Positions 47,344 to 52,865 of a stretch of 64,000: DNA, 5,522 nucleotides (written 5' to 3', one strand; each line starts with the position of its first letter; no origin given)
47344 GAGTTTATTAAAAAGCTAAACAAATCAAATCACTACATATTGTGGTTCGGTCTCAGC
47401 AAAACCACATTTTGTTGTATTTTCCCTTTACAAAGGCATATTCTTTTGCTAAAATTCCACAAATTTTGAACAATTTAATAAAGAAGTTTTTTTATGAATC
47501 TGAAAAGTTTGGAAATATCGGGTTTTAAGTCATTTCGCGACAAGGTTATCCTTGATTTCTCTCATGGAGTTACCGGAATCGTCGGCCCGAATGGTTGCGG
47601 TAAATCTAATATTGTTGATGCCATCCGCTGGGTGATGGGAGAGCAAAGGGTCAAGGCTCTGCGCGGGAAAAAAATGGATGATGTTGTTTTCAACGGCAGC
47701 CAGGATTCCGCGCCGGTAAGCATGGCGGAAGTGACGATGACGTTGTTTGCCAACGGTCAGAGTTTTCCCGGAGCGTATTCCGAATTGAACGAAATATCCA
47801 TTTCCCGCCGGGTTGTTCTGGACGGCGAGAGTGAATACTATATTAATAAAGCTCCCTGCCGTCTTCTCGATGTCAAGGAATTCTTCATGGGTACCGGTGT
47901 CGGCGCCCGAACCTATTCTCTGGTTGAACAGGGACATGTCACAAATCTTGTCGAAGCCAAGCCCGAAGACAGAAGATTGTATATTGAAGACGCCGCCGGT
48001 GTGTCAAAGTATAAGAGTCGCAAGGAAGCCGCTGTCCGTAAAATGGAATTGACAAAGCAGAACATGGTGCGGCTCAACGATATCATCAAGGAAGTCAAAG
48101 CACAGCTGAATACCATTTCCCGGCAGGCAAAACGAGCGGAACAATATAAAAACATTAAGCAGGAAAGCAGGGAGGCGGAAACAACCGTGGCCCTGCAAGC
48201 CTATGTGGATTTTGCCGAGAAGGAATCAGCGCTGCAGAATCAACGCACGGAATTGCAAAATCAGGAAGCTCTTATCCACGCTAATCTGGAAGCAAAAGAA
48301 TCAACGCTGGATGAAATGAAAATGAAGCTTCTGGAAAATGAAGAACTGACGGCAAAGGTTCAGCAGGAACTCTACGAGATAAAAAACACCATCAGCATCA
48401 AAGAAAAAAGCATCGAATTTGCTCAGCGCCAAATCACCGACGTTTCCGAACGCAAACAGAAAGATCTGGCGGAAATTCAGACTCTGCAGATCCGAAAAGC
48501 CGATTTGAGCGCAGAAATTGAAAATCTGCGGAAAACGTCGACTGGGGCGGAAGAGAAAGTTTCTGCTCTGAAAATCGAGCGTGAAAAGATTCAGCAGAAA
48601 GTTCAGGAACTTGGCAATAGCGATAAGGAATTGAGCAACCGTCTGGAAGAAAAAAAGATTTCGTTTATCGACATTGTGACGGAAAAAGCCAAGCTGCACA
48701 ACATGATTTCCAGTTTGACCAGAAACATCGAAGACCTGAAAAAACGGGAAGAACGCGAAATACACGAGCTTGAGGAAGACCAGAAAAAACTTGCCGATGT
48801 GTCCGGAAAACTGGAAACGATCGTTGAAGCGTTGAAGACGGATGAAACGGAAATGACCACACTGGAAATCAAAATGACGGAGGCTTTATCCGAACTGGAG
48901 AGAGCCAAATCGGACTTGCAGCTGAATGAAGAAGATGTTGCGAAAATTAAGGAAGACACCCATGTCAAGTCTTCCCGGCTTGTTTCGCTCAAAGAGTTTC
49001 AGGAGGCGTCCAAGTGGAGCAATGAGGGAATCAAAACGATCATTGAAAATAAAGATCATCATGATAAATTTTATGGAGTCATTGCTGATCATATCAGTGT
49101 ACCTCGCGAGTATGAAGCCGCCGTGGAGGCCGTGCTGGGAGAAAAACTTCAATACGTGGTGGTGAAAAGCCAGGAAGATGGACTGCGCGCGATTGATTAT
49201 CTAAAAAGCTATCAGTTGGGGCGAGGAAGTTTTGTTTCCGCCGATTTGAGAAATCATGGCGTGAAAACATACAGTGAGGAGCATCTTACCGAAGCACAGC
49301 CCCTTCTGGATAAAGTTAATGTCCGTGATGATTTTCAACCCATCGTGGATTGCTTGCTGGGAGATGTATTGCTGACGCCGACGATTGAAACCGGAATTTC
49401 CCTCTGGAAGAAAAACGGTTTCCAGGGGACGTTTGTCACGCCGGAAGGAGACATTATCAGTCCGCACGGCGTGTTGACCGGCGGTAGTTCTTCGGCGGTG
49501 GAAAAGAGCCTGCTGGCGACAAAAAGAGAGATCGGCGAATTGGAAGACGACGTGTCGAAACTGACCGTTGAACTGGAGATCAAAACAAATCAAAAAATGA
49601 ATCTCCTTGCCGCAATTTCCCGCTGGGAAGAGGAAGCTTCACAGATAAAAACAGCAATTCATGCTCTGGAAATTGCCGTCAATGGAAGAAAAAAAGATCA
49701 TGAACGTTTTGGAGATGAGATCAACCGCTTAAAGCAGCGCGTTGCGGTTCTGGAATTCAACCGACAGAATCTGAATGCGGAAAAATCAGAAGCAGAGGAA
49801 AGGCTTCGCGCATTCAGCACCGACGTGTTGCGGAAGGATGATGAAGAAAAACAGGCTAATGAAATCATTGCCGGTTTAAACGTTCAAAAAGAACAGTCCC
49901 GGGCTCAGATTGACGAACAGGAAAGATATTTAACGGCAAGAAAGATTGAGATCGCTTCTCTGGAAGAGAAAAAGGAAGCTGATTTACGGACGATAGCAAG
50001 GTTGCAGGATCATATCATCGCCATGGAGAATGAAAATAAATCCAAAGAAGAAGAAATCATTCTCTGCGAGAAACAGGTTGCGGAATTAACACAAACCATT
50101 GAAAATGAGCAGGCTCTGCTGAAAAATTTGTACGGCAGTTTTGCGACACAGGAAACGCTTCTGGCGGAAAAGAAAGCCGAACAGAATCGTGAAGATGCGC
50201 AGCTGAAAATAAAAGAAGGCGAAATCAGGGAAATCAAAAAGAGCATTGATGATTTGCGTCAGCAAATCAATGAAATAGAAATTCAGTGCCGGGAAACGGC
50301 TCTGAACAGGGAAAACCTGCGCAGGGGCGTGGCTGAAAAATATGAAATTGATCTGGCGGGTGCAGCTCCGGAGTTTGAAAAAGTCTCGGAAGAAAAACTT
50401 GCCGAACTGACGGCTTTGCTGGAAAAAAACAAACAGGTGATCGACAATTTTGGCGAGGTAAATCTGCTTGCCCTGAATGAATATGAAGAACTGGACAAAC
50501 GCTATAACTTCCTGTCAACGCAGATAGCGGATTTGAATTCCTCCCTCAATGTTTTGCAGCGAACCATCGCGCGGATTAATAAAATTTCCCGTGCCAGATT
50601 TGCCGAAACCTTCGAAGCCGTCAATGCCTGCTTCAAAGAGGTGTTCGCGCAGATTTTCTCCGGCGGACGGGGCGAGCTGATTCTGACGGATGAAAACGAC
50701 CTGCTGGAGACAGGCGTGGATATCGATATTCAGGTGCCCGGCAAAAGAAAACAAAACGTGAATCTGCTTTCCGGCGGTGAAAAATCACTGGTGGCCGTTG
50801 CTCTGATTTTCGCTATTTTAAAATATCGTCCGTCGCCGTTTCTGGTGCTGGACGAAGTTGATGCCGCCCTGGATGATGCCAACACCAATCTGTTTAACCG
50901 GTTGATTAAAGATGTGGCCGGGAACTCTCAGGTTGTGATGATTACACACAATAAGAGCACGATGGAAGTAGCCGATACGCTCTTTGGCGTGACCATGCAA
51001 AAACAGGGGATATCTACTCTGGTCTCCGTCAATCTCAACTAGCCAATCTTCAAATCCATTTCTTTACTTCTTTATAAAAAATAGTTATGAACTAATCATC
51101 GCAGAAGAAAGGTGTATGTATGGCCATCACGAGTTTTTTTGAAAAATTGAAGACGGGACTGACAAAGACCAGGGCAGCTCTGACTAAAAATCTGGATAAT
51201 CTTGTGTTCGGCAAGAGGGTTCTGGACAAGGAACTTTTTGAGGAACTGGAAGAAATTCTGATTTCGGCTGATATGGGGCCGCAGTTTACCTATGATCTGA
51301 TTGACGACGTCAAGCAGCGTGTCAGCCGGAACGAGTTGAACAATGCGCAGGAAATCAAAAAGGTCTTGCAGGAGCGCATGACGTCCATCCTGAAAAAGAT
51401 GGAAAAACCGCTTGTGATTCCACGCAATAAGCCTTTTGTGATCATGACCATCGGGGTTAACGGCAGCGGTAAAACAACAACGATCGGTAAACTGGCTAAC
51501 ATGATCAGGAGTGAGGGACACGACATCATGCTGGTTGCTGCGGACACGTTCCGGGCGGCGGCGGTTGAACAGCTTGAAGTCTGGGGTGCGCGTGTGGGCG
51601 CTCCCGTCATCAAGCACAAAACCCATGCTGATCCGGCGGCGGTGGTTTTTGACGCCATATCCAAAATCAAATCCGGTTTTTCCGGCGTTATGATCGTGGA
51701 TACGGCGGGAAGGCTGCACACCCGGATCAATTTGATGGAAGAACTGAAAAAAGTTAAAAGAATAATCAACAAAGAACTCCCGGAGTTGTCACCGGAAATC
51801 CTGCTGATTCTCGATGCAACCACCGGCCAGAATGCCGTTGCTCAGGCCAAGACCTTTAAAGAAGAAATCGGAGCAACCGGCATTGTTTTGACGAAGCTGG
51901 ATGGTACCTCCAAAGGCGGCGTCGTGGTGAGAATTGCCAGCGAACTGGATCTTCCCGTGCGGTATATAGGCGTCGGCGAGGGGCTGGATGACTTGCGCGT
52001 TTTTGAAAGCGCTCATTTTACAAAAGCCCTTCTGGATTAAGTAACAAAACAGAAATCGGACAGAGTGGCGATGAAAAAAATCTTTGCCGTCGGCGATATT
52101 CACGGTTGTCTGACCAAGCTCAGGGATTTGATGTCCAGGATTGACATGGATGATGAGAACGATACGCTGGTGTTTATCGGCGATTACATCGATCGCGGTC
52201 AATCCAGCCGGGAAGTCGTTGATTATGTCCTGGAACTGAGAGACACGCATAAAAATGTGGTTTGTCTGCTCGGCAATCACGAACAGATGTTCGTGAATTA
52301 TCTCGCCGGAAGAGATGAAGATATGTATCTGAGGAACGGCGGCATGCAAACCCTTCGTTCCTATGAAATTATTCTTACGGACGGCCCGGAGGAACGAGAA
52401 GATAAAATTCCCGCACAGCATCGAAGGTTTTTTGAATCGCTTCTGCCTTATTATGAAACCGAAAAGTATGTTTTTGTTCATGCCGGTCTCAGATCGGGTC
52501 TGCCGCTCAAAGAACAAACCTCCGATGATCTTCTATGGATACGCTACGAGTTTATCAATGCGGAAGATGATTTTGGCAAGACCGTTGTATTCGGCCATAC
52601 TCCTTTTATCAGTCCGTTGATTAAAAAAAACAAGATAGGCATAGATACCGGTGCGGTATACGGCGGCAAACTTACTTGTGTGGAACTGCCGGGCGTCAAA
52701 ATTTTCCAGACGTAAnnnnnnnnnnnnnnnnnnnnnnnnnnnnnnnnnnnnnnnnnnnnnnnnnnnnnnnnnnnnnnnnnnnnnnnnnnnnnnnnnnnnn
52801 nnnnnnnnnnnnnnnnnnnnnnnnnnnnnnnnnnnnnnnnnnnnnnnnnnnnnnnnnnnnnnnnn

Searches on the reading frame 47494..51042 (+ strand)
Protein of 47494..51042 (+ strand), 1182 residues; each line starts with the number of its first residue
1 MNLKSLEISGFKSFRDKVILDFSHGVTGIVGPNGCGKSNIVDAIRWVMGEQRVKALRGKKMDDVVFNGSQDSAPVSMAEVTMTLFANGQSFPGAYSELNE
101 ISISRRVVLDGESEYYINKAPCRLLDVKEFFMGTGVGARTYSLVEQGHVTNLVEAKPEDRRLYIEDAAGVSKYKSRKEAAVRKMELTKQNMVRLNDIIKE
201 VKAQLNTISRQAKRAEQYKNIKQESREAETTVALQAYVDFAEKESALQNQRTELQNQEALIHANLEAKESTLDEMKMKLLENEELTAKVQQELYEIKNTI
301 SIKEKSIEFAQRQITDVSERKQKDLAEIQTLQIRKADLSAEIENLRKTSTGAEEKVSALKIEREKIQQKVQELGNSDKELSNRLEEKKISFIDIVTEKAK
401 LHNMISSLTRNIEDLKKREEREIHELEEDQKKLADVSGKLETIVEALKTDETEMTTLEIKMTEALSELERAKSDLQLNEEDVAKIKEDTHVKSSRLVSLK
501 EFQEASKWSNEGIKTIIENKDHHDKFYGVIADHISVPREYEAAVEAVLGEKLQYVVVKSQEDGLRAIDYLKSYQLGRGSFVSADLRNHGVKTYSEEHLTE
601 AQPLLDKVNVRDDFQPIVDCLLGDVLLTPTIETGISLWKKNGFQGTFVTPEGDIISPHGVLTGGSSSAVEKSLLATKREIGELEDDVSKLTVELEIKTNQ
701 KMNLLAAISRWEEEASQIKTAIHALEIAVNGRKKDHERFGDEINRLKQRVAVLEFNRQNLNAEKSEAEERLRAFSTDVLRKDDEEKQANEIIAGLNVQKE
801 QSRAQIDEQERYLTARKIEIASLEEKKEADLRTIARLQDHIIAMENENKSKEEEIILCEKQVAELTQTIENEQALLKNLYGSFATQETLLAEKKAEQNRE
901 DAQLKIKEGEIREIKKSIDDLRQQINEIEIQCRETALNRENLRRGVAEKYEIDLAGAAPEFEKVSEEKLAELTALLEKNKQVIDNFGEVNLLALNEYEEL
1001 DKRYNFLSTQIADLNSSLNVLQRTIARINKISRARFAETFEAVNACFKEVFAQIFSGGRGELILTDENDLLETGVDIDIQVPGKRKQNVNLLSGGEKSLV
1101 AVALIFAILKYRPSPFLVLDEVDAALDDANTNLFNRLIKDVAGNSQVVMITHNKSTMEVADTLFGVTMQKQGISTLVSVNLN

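Call 8: search_protein_families(library=pfam, proteins=[window:47494-51042:+])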
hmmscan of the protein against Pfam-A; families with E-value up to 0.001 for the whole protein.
window:47494-51042:+ (1182 aa): 5 families
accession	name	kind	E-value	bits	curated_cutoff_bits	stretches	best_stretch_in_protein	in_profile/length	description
PF02463.25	SMC_N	-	2.9e-59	200.6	40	1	3-1175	2-220/220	RecF/RecN/SMC N terminal domain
PF06470.18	SMC_hinge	-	2.2e-27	96.2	22.5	1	525-637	3-115/116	SMC proteins Flexible Hinge Domain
PF13304.12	AAA_21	-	1.7e-11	45.1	27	2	1056-1154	220-300/304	AAA domain, putative AbiEii toxin, Type IV TA system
PF13175.12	AAA_15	-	1.6e-09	38.3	32.1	1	1-330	1-258/374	AAA ATPase domain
PF13555.12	AAA_29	-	1.3e-05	25.3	27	1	3-48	1-46/61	P-loop containing region of AAA domain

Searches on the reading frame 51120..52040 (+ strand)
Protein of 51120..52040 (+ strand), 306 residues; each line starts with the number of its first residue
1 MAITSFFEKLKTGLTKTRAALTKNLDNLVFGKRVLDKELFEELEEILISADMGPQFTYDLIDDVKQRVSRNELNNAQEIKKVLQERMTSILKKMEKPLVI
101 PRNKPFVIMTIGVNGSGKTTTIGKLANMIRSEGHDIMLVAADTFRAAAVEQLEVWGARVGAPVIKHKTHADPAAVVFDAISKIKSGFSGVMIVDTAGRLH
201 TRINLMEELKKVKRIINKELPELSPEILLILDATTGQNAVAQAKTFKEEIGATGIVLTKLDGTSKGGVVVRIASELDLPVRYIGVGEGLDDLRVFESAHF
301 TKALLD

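Call 8: search_protein_families(library=pfam, proteins=[window:51120-52040:+])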
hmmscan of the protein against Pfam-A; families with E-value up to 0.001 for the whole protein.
window:51120-52040:+ (306 aa): 4 families
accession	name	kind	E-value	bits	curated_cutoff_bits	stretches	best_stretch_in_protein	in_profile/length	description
PF00448.28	SRP54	-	1.1e-72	244.3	22.7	1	105-305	1-195/196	SRP54-type protein, GTPase domain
PF02881.24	SRP54_N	-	5.1e-15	55.9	22.4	1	21-86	1-74/75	SRP54-type protein, helical bundle domain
PF13604.12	AAA_30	-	5.1e-06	26.8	27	1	107-202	20-103/191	AAA domain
PF13671.12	AAA_33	-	0.00057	20.6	27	0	107-149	1-38/143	AAA domain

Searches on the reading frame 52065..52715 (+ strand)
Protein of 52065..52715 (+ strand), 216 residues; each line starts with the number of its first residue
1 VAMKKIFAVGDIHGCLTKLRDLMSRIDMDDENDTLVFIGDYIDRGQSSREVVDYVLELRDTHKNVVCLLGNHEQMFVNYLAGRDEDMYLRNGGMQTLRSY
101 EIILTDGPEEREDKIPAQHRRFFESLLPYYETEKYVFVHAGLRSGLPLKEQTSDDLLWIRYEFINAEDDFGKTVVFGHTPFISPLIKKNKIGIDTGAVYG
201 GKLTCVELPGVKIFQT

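Call 8: search_protein_families(library=pfam, proteins=[window:52065-52715:+])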
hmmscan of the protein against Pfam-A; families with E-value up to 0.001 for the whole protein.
window:52065-52715:+ (216 aa): 1 family
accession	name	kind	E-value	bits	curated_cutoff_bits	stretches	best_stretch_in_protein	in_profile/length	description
PF00149.33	Metallophos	-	4.1e-19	70.2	21.5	1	5-182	2-159/191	Calcineurin-like phosphoesterase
